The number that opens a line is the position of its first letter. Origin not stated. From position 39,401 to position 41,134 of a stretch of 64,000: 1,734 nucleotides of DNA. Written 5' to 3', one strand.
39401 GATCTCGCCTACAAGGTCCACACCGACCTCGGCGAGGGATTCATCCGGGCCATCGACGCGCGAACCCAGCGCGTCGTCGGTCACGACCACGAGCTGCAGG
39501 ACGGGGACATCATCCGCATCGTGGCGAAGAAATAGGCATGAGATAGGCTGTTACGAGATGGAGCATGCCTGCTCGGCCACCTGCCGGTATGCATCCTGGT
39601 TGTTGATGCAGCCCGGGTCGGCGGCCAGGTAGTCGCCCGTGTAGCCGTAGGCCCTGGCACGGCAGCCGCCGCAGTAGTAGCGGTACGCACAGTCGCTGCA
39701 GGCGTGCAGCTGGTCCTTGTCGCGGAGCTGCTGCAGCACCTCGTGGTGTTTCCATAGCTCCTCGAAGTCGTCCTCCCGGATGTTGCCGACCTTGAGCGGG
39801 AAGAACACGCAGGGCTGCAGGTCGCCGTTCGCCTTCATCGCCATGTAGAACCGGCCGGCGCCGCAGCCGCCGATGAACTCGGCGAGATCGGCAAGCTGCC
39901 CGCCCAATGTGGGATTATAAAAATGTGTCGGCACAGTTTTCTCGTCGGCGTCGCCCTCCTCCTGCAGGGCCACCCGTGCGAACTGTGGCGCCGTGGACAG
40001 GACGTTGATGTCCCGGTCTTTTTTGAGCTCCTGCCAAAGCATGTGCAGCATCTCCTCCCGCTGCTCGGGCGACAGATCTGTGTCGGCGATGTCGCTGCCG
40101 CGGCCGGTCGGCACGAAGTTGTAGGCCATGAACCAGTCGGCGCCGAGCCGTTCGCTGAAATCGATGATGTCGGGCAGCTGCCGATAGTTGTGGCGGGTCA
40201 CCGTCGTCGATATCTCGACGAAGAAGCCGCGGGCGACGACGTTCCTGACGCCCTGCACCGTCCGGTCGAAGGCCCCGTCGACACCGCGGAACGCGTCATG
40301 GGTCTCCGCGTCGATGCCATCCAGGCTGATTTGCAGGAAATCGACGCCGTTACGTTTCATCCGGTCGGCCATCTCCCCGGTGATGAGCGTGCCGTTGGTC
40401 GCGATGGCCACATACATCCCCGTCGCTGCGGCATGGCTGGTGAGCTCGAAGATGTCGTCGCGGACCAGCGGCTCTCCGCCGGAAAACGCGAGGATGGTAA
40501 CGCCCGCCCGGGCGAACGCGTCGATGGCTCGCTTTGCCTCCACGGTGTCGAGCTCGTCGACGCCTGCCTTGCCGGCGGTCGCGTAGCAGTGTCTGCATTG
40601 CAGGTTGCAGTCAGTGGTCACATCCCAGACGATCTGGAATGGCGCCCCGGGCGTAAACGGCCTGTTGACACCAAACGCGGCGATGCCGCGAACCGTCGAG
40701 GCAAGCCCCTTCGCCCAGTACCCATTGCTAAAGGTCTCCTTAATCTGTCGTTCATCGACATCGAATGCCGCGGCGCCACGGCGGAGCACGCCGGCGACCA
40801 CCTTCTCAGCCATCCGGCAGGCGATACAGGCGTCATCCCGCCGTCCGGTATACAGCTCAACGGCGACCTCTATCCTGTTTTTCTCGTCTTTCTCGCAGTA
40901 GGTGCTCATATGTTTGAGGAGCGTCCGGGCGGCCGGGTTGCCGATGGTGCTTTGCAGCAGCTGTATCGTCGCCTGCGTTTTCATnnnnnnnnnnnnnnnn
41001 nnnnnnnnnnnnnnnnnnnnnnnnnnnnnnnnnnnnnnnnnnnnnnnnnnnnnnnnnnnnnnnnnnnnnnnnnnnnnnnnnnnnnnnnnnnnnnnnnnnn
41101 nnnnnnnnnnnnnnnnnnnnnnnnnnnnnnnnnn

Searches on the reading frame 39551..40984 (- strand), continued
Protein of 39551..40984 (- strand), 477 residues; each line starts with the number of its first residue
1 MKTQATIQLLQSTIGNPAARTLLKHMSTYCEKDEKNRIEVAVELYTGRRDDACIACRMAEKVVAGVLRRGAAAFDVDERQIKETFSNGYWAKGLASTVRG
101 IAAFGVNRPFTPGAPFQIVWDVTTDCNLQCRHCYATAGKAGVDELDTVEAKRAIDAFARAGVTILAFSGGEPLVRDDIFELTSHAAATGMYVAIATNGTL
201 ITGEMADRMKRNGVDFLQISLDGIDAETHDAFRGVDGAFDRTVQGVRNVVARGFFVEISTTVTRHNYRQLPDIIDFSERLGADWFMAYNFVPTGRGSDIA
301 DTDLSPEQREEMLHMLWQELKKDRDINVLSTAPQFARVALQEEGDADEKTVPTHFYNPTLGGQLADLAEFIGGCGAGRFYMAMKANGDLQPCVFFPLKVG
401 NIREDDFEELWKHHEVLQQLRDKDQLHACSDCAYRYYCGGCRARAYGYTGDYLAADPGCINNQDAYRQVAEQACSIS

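Call 48: search_protein_families(library=ncbifam, proteins=[P0149, P0155, P0163, P0166, P0168, P0175, P0180, P0197, P0274, P0276], max_evalue=1e-40)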
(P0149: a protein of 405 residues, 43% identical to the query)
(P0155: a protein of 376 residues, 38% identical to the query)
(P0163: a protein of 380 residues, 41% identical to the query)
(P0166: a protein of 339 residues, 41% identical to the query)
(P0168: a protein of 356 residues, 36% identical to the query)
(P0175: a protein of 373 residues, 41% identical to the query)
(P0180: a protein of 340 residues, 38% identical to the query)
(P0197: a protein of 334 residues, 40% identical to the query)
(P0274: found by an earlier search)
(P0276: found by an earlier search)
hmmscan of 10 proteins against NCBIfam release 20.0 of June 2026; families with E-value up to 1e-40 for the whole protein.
P0149 (405 aa): 9 families
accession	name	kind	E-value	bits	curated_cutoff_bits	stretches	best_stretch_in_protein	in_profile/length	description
TIGR04055.1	rSAM_NirJ2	equivalog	1.6e-78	264.6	500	1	30-251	1-222/326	putative heme d1 biosynthesis radical SAM protein NirJ2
TIGR04053.2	TIGR04053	equivalog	1.3e-72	245.1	395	1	27-392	6-363/366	TIGR04053 family radical SAM/SPASM domain-containing protein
TIGR04545.1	rSAM_ahbD_hemeb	equivalog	4.4e-68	230.2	500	1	30-250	1-222/339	heme b synthase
TIGR04054.1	rSAM_NirJ1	equivalog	1e-60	205.4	650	1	27-392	34-381/387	putative heme d1 biosynthesis radical SAM protein NirJ1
TIGR04347.1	pseudo_SAM_Halo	equivalog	6.7e-57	193.5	525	1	29-233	38-241/390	TIGR04347 family pseudo-SAM/SPASM protein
TIGR04546.1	rSAM_ahbC_deAc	equivalog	2e-55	188.2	650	1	30-236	40-245/390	12,18-didecarboxysiroheme deacetylase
TIGR04051.1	rSAM_NirJ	equivalog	2e-54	184.9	515.45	1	30-233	3-205/354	heme d1 biosynthesis radical SAM protein NirJ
TIGR04303.1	GeoRSP_rSAM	equivalog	4.6e-42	144.7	400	0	27-241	3-216/325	GeoRSP system radical SAM/SPASM protein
TIGR03962.1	mycofact_rSAM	equivalog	1.8e-41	142.4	265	0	28-228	11-210/339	mycofactocin radical SAM maturase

P0155 (376 aa): 11 families
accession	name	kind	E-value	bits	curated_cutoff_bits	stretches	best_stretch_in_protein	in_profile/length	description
TIGR04545.1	rSAM_ahbD_hemeb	equivalog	2.4e-86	290.2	500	1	25-367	1-336/339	heme b synthase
TIGR04055.1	rSAM_NirJ2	equivalog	2.3e-80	270.6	500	1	25-367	1-323/326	putative heme d1 biosynthesis radical SAM protein NirJ2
TIGR04053.2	TIGR04053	equivalog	6.5e-76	256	395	1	21-367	5-363/366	TIGR04053 family radical SAM/SPASM domain-containing protein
TIGR04054.1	rSAM_NirJ1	equivalog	4.7e-72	242.7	650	1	23-372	36-386/387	putative heme d1 biosynthesis radical SAM protein NirJ1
TIGR04546.1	rSAM_ahbC_deAc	equivalog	1.2e-65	221.8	650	1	17-372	34-389/390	12,18-didecarboxysiroheme deacetylase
TIGR04051.1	rSAM_NirJ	equivalog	3.4e-65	220.3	515.45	1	25-372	3-352/354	heme d1 biosynthesis radical SAM protein NirJ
TIGR04347.1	pseudo_SAM_Halo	equivalog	1.2e-62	212.4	525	1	17-221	31-236/390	TIGR04347 family pseudo-SAM/SPASM protein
NF050035.1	rSAM_WgK_link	exception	2.6e-51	174.7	650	1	21-369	6-364/367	radical SAM/SPASM peptide maturase WgkB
TIGR04303.1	GeoRSP_rSAM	equivalog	1.2e-47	163.1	400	0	23-205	4-185/325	GeoRSP system radical SAM/SPASM protein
TIGR03962.1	mycofact_rSAM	equivalog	4.3e-46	157.7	265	0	23-207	11-196/339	mycofactocin radical SAM maturase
TIGR02109.1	PQQ_syn_pqqE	equivalog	3.6e-43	147.9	381.35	1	21-371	4-335/358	pyrroloquinoline quinone biosynthesis protein PqqE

P0163 (380 aa): 14 families
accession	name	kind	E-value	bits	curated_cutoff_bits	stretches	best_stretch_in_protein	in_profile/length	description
TIGR04545.1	rSAM_ahbD_hemeb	equivalog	3.4e-149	496.8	500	1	7-363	1-339/339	heme b synthase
TIGR04053.2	TIGR04053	equivalog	3.9e-117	391.6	395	1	5-363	7-366/366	TIGR04053 family radical SAM/SPASM domain-containing protein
TIGR04055.1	rSAM_NirJ2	equivalog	2.6e-100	336.1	500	1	7-241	1-234/326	putative heme d1 biosynthesis radical SAM protein NirJ2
TIGR04546.1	rSAM_ahbC_deAc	equivalog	2.3e-65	220.9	650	1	7-214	40-245/390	12,18-didecarboxysiroheme deacetylase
TIGR04051.1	rSAM_NirJ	equivalog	8.3e-65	219.1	515.45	1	7-214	3-208/354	heme d1 biosynthesis radical SAM protein NirJ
TIGR04054.1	rSAM_NirJ1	equivalog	1.4e-64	218.1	650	1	7-211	37-239/387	putative heme d1 biosynthesis radical SAM protein NirJ1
TIGR04347.1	pseudo_SAM_Halo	equivalog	1.5e-61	208.8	525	1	7-210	39-240/390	TIGR04347 family pseudo-SAM/SPASM protein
TIGR03962.1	mycofact_rSAM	equivalog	2.7e-53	181.4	265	0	7-212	13-216/339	mycofactocin radical SAM maturase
TIGR04303.1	GeoRSP_rSAM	equivalog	9.9e-53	179.8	400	0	7-204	6-200/325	GeoRSP system radical SAM/SPASM protein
NF045574.1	sacti_mat_StsB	exception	1.4e-45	156.1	625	0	7-185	97-273/466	StsB family radical SAM/SPASM domain sactipeptide maturase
NF050035.1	rSAM_WgK_link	exception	1.7e-45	155.6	650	0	5-186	8-189/367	radical SAM/SPASM peptide maturase WgkB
TIGR04251.1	SCM_rSAM_ScmF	equivalog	8.4e-43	147.1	400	0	8-192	6-193/353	SynChlorMet cassette radical SAM/SPASM protein ScmF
TIGR04103.1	rSAM_nif11_3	equivalog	1.4e-42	145.8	725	0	8-203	7-199/412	nif11-class peptide radical SAM maturase 3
TIGR04133.1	rSAM_w_lipo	hypoth_equivalog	5.3e-41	140.7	425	0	7-224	25-244/350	TIGR04133 family radical SAM/SPASM protein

P0166 (339 aa): 9 families
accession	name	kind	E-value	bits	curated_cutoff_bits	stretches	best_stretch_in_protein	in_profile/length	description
TIGR04055.1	rSAM_NirJ2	equivalog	6.6e-109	364.4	500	1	8-338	2-323/326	putative heme d1 biosynthesis radical SAM protein NirJ2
TIGR04545.1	rSAM_ahbD_hemeb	equivalog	1.7e-105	353.2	500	1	8-338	2-336/339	heme b synthase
TIGR04053.2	TIGR04053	equivalog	4.2e-79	266.4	395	1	7-338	9-363/366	TIGR04053 family radical SAM/SPASM domain-containing protein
TIGR04546.1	rSAM_ahbC_deAc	equivalog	1.2e-66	225.1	650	1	5-339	38-385/390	12,18-didecarboxysiroheme deacetylase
TIGR04054.1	rSAM_NirJ1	equivalog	5.6e-65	219.4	650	1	7-339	37-382/387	putative heme d1 biosynthesis radical SAM protein NirJ1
TIGR04051.1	rSAM_NirJ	equivalog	1.3e-57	195.4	515.45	1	8-339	4-348/354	heme d1 biosynthesis radical SAM protein NirJ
TIGR04347.1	pseudo_SAM_Halo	equivalog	4.7e-54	184.1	525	1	7-202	39-233/390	TIGR04347 family pseudo-SAM/SPASM protein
TIGR04303.1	GeoRSP_rSAM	equivalog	1.9e-50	172.3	400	1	2-338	2-325/325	GeoRSP system radical SAM/SPASM protein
TIGR03962.1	mycofact_rSAM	equivalog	1.2e-46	159.5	265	1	8-338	14-332/339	mycofactocin radical SAM maturase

P0168 (356 aa): 10 families
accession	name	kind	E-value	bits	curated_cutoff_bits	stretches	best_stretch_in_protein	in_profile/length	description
TIGR04055.1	rSAM_NirJ2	equivalog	5.7e-70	236.4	500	1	2-341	3-324/326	putative heme d1 biosynthesis radical SAM protein NirJ2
TIGR04545.1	rSAM_ahbD_hemeb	equivalog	1.2e-68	232.1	500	1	2-341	3-337/339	heme b synthase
TIGR04053.2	TIGR04053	equivalog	6.8e-59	199.9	395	1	2-340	11-363/366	TIGR04053 family radical SAM/SPASM domain-containing protein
TIGR04303.1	GeoRSP_rSAM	equivalog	2.6e-55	188.3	400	1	2-339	8-324/325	GeoRSP system radical SAM/SPASM protein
TIGR04054.1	rSAM_NirJ1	equivalog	2.4e-54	184.5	650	1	2-340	39-381/387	putative heme d1 biosynthesis radical SAM protein NirJ1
TIGR04051.1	rSAM_NirJ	equivalog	3.6e-51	174.2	515.45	1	2-340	5-347/354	heme d1 biosynthesis radical SAM protein NirJ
TIGR04347.1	pseudo_SAM_Halo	equivalog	2.2e-50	172.1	525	1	2-206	41-246/390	TIGR04347 family pseudo-SAM/SPASM protein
TIGR04546.1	rSAM_ahbC_deAc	equivalog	2.2e-49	168.3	650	1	2-340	42-384/390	12,18-didecarboxysiroheme deacetylase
TIGR03962.1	mycofact_rSAM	equivalog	8.8e-49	166.5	265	0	1-181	14-194/339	mycofactocin radical SAM maturase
NF050035.1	rSAM_WgK_link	exception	3.9e-42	144.5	650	1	4-340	14-362/367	radical SAM/SPASM peptide maturase WgkB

P0175 (373 aa): 11 families
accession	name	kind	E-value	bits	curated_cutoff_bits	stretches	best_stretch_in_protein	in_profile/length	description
TIGR04545.1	rSAM_ahbD_hemeb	equivalog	4.3e-87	292.7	500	1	25-362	2-336/339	heme b synthase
TIGR04053.2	TIGR04053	equivalog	1.1e-73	248.6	395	1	21-362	6-363/366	TIGR04053 family radical SAM/SPASM domain-containing protein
TIGR04055.1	rSAM_NirJ2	equivalog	3.5e-72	243.7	500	1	25-362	2-323/326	putative heme d1 biosynthesis radical SAM protein NirJ2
TIGR04054.1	rSAM_NirJ1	equivalog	5.8e-59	199.6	650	1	22-364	35-383/387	putative heme d1 biosynthesis radical SAM protein NirJ1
TIGR04546.1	rSAM_ahbC_deAc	equivalog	1e-58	199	650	1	24-364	40-386/390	12,18-didecarboxysiroheme deacetylase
TIGR04347.1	pseudo_SAM_Halo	equivalog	6.4e-58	196.9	525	1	25-364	40-386/390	TIGR04347 family pseudo-SAM/SPASM protein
TIGR04051.1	rSAM_NirJ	equivalog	1.6e-57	195.1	515.45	1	25-364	4-349/354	heme d1 biosynthesis radical SAM protein NirJ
TIGR03962.1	mycofact_rSAM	equivalog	1.3e-49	169.2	265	1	22-366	11-336/339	mycofactocin radical SAM maturase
TIGR04303.1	GeoRSP_rSAM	equivalog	1.9e-49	169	400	1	22-361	4-324/325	GeoRSP system radical SAM/SPASM protein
NF050035.1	rSAM_WgK_link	exception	4e-46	157.7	650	1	21-363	7-363/367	radical SAM/SPASM peptide maturase WgkB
TIGR04251.1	SCM_rSAM_ScmF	equivalog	3.7e-44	151.6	400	1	27-354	8-332/353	SynChlorMet cassette radical SAM/SPASM protein ScmF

P0180 (340 aa): 12 families
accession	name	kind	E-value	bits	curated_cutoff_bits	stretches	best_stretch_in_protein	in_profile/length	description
TIGR04055.1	rSAM_NirJ2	equivalog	2.7e-99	332.8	500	1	7-336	1-325/326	putative heme d1 biosynthesis radical SAM protein NirJ2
TIGR04545.1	rSAM_ahbD_hemeb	equivalog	7.2e-99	331.4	500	1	7-336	1-338/339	heme b synthase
TIGR04053.2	TIGR04053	equivalog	1e-84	284.9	395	1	3-226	5-230/366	TIGR04053 family radical SAM/SPASM domain-containing protein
TIGR04054.1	rSAM_NirJ1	equivalog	2e-62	211.1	650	1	7-335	37-382/387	putative heme d1 biosynthesis radical SAM protein NirJ1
TIGR04051.1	rSAM_NirJ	equivalog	8.6e-61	205.9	515.45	1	8-187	4-183/354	heme d1 biosynthesis radical SAM protein NirJ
TIGR04546.1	rSAM_ahbC_deAc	equivalog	8.4e-58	196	650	1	7-335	40-385/390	12,18-didecarboxysiroheme deacetylase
TIGR04303.1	GeoRSP_rSAM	equivalog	4.2e-56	190.9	400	1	4-333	3-324/325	GeoRSP system radical SAM/SPASM protein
TIGR04347.1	pseudo_SAM_Halo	equivalog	1.5e-52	179.2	525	0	6-186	38-218/390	TIGR04347 family pseudo-SAM/SPASM protein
NF050035.1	rSAM_WgK_link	exception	8.6e-50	169.7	650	0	3-192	6-196/367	radical SAM/SPASM peptide maturase WgkB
TIGR03962.1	mycofact_rSAM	equivalog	4.2e-49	167.6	265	1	5-334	11-332/339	mycofactocin radical SAM maturase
NF045574.1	sacti_mat_StsB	exception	9.2e-47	159.9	625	0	10-187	100-276/466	StsB family radical SAM/SPASM domain sactipeptide maturase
TIGR02109.1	PQQ_syn_pqqE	equivalog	1.7e-45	155.6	381.35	0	12-180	13-182/358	pyrroloquinoline quinone biosynthesis protein PqqE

P0197 (334 aa): 10 families
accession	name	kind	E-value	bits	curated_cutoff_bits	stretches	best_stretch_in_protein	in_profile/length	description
TIGR04055.1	rSAM_NirJ2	equivalog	7.8e-121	403.6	500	1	4-328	2-324/326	putative heme d1 biosynthesis radical SAM protein NirJ2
TIGR04545.1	rSAM_ahbD_hemeb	equivalog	1.8e-94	316.9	500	1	4-327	2-336/339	heme b synthase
TIGR04053.2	TIGR04053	equivalog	1.2e-74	251.8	395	1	4-226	10-232/366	TIGR04053 family radical SAM/SPASM domain-containing protein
TIGR04054.1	rSAM_NirJ1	equivalog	6.6e-65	219.2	650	1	4-214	38-246/387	putative heme d1 biosynthesis radical SAM protein NirJ1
TIGR04347.1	pseudo_SAM_Halo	equivalog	7.6e-63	213.1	525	1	4-211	40-245/390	TIGR04347 family pseudo-SAM/SPASM protein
TIGR04546.1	rSAM_ahbC_deAc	equivalog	3.2e-61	207.3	650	1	4-217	41-252/390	12,18-didecarboxysiroheme deacetylase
TIGR04051.1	rSAM_NirJ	equivalog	6.1e-60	203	515.45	1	5-209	5-207/354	heme d1 biosynthesis radical SAM protein NirJ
TIGR04303.1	GeoRSP_rSAM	equivalog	1e-43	150.1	400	1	4-326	7-324/325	GeoRSP system radical SAM/SPASM protein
TIGR03962.1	mycofact_rSAM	equivalog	3.5e-43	148.1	265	1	4-332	14-337/339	mycofactocin radical SAM maturase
NF050035.1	rSAM_WgK_link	exception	1.2e-42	146.3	650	0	7-216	14-221/367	radical SAM/SPASM peptide maturase WgkB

P0274 (477 aa): 10 families
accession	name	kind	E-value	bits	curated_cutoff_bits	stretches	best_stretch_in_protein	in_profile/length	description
TIGR04545.1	rSAM_ahbD_hemeb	equivalog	1.9e-90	303.7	500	1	121-467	1-337/339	heme b synthase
TIGR04055.1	rSAM_NirJ2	equivalog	2.2e-83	280.5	500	1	121-467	1-324/326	putative heme d1 biosynthesis radical SAM protein NirJ2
TIGR04053.2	TIGR04053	equivalog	5.3e-78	262.8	395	1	118-467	6-364/366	TIGR04053 family radical SAM/SPASM domain-containing protein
TIGR04051.1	rSAM_NirJ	equivalog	1.2e-66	225.1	515.45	1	121-466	3-347/354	heme d1 biosynthesis radical SAM protein NirJ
TIGR04054.1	rSAM_NirJ1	equivalog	1.7e-63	214.6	650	1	120-466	36-381/387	putative heme d1 biosynthesis radical SAM protein NirJ1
TIGR04303.1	GeoRSP_rSAM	equivalog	5.5e-62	210.2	400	1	118-316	3-199/325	GeoRSP system radical SAM/SPASM protein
TIGR04347.1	pseudo_SAM_Halo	equivalog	1.2e-61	209.1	525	1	121-466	39-384/390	TIGR04347 family pseudo-SAM/SPASM protein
TIGR04546.1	rSAM_ahbC_deAc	equivalog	7e-60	202.9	650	1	121-466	40-384/390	12,18-didecarboxysiroheme deacetylase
TIGR03962.1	mycofact_rSAM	equivalog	5e-44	150.8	265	0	116-325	8-216/339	mycofactocin radical SAM maturase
NF050035.1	rSAM_WgK_link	exception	2.5e-43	148.5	650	1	118-467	7-363/367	radical SAM/SPASM peptide maturase WgkB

P0276 (477 aa): 10 families
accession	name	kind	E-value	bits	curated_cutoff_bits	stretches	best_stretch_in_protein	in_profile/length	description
TIGR04545.1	rSAM_ahbD_hemeb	equivalog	2.2e-76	257.5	500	1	112-455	1-335/339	heme b synthase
TIGR04053.2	TIGR04053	equivalog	2.4e-74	250.8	395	1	109-456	6-363/366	TIGR04053 family radical SAM/SPASM domain-containing protein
TIGR04055.1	rSAM_NirJ2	equivalog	1.3e-72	245.1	500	1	112-329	1-222/326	putative heme d1 biosynthesis radical SAM protein NirJ2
TIGR04303.1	GeoRSP_rSAM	equivalog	4.7e-66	223.6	400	1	108-304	2-199/325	GeoRSP system radical SAM/SPASM protein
TIGR04051.1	rSAM_NirJ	equivalog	1.2e-63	215.3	515.45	1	112-460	3-351/354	heme d1 biosynthesis radical SAM protein NirJ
TIGR04546.1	rSAM_ahbC_deAc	equivalog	1e-62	212.2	650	1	112-460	40-388/390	12,18-didecarboxysiroheme deacetylase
TIGR04054.1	rSAM_NirJ1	equivalog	8.6e-62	209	650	1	112-460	37-385/387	putative heme d1 biosynthesis radical SAM protein NirJ1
TIGR04347.1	pseudo_SAM_Halo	equivalog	4.8e-57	194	525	1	112-460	39-388/390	TIGR04347 family pseudo-SAM/SPASM protein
TIGR03962.1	mycofact_rSAM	equivalog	1.4e-42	146.1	265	0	106-310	7-214/339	mycofactocin radical SAM maturase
NF050035.1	rSAM_WgK_link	exception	9.4e-41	140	650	0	108-457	6-363/367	radical SAM/SPASM peptide maturase WgkB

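Call 59: fold_search(model_id=the predicted structure, library=pdb)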
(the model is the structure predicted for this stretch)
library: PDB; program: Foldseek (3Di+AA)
matches with E <= 10: 1714; with E <= 0.001: 161
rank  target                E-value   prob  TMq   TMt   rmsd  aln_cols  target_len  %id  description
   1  6c8v                  1.1e-16  1.00  0.51  0.75   5.3       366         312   22  X-ray structure of PqqE from Methylobacterium extorquens (released 2018-02-14)
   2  5v1q_A                9.8e-16  1.00  0.60  0.66   7.2       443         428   17  Crystal structure of Streptococcus suis SuiB (released 2017-08-30)
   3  5v1s_A                4.1e-15  1.00  0.60  0.67   6.5       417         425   18  Crystal structure of Streptococcus suis SuiB bound to S-adenosylmethionine (released 2017-08-30)
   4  5v1t_A                7.4e-15  1.00  0.58  0.63   7.8       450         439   18  Crystal structure of Streptococcus suis SuiB bound to precursor peptide SuiA (released 2017-08-30)
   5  5v1s_B                1.2e-14  1.00  0.55  0.61   7.4       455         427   17  Crystal structure of Streptococcus suis SuiB bound to S-adenosylmethionine (released 2017-08-30)
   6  5v1q_B                3.8e-14  1.00  0.57  0.61   7.0       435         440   16  Crystal structure of Streptococcus suis SuiB (released 2017-08-30)
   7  6efn                  6.9e-14  1.00  0.51  0.62   8.2       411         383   18  Structure of a RiPP maturase, SkfB (released 2018-10-24)
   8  4k39_B                4.0e-13  1.00  0.53  0.69   8.5       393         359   18  Native anSMEcpe with bound AdoMet and Cp18Cys peptide (released 2013-05-08)
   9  4k37_A                7.1e-13  1.00  0.53  0.68   9.1       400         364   17  Native anSMEcpe with bound AdoMet (released 2013-05-08)
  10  4k39_A                8.8e-13  1.00  0.53  0.68   8.7       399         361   19  Native anSMEcpe with bound AdoMet and Cp18Cys peptide (released 2013-05-08)
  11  4k38_B                1.1e-12  1.00  0.55  0.70   7.6       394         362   18  Native anSMEcpe with bound AdoMet and Kp18Cys peptide (released 2013-05-08)
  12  4k37_B                1.4e-12  1.00  0.55  0.69   7.4       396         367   19  Native anSMEcpe with bound AdoMet (released 2013-05-08)
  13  7vob                  1.5e-12  1.00  0.48  0.68   7.1       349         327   20  The crystal structure of a Radical SAM Enzyme BlsE involved in the Biosynthesis of Blasticidin S (released 2022-05-04)
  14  4k38_A                1.8e-12  1.00  0.51  0.65   9.4       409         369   17  Native anSMEcpe with bound AdoMet and Kp18Cys peptide (released 2013-05-08)
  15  4k36_B                3.1e-12  1.00  0.52  0.66   8.7       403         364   18  His6 tagged anSMEcpe with bound AdoMet (released 2013-05-08)
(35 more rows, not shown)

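Call 65: search_protein_families(library=pfam, proteins=[L028:5167-5562:+], max_evalue=0.001)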
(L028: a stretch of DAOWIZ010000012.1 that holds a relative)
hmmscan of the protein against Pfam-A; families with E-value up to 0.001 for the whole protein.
L028:5167-5562:+ (131 aa): 1 family
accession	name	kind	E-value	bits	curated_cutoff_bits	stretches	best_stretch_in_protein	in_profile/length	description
PF25212.1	HVO_A0114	-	0.00049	20.3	27.6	1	27-87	10-69/84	HVO_A0114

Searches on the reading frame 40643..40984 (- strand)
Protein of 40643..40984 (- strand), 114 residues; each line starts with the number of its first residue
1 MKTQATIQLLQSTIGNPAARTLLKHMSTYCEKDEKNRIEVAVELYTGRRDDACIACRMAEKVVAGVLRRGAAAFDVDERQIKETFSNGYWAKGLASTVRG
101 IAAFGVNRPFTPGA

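Call 62: predict_structure(alignment_id=A4)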
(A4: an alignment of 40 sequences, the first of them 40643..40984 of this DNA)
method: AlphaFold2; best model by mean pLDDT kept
length: 114 residues; sequences in the alignment: 40
mean_pLDDT: 74.9   pTM: 0.65
mean pLDDT of the five models: 74.9, 74.5, 72.0, 71.4, 71.2
residues with pLDDT >= 90: 8; 70-90: 77; 50-70: 21; < 50: 8
segments of 3 or more residues with pLDDT < 50: 108-114
pLDDT, mean of each block of 10 residues (from residue 1): 52 64 83 89 88 90 82 74 79 80 59 38
secondary structure, 60 per line:
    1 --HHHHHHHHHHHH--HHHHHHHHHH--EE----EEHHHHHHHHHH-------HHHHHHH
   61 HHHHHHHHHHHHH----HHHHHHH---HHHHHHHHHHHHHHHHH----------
elements in order: H3-14 H17-26 H37-46 H54-73 H78-84 H88-104
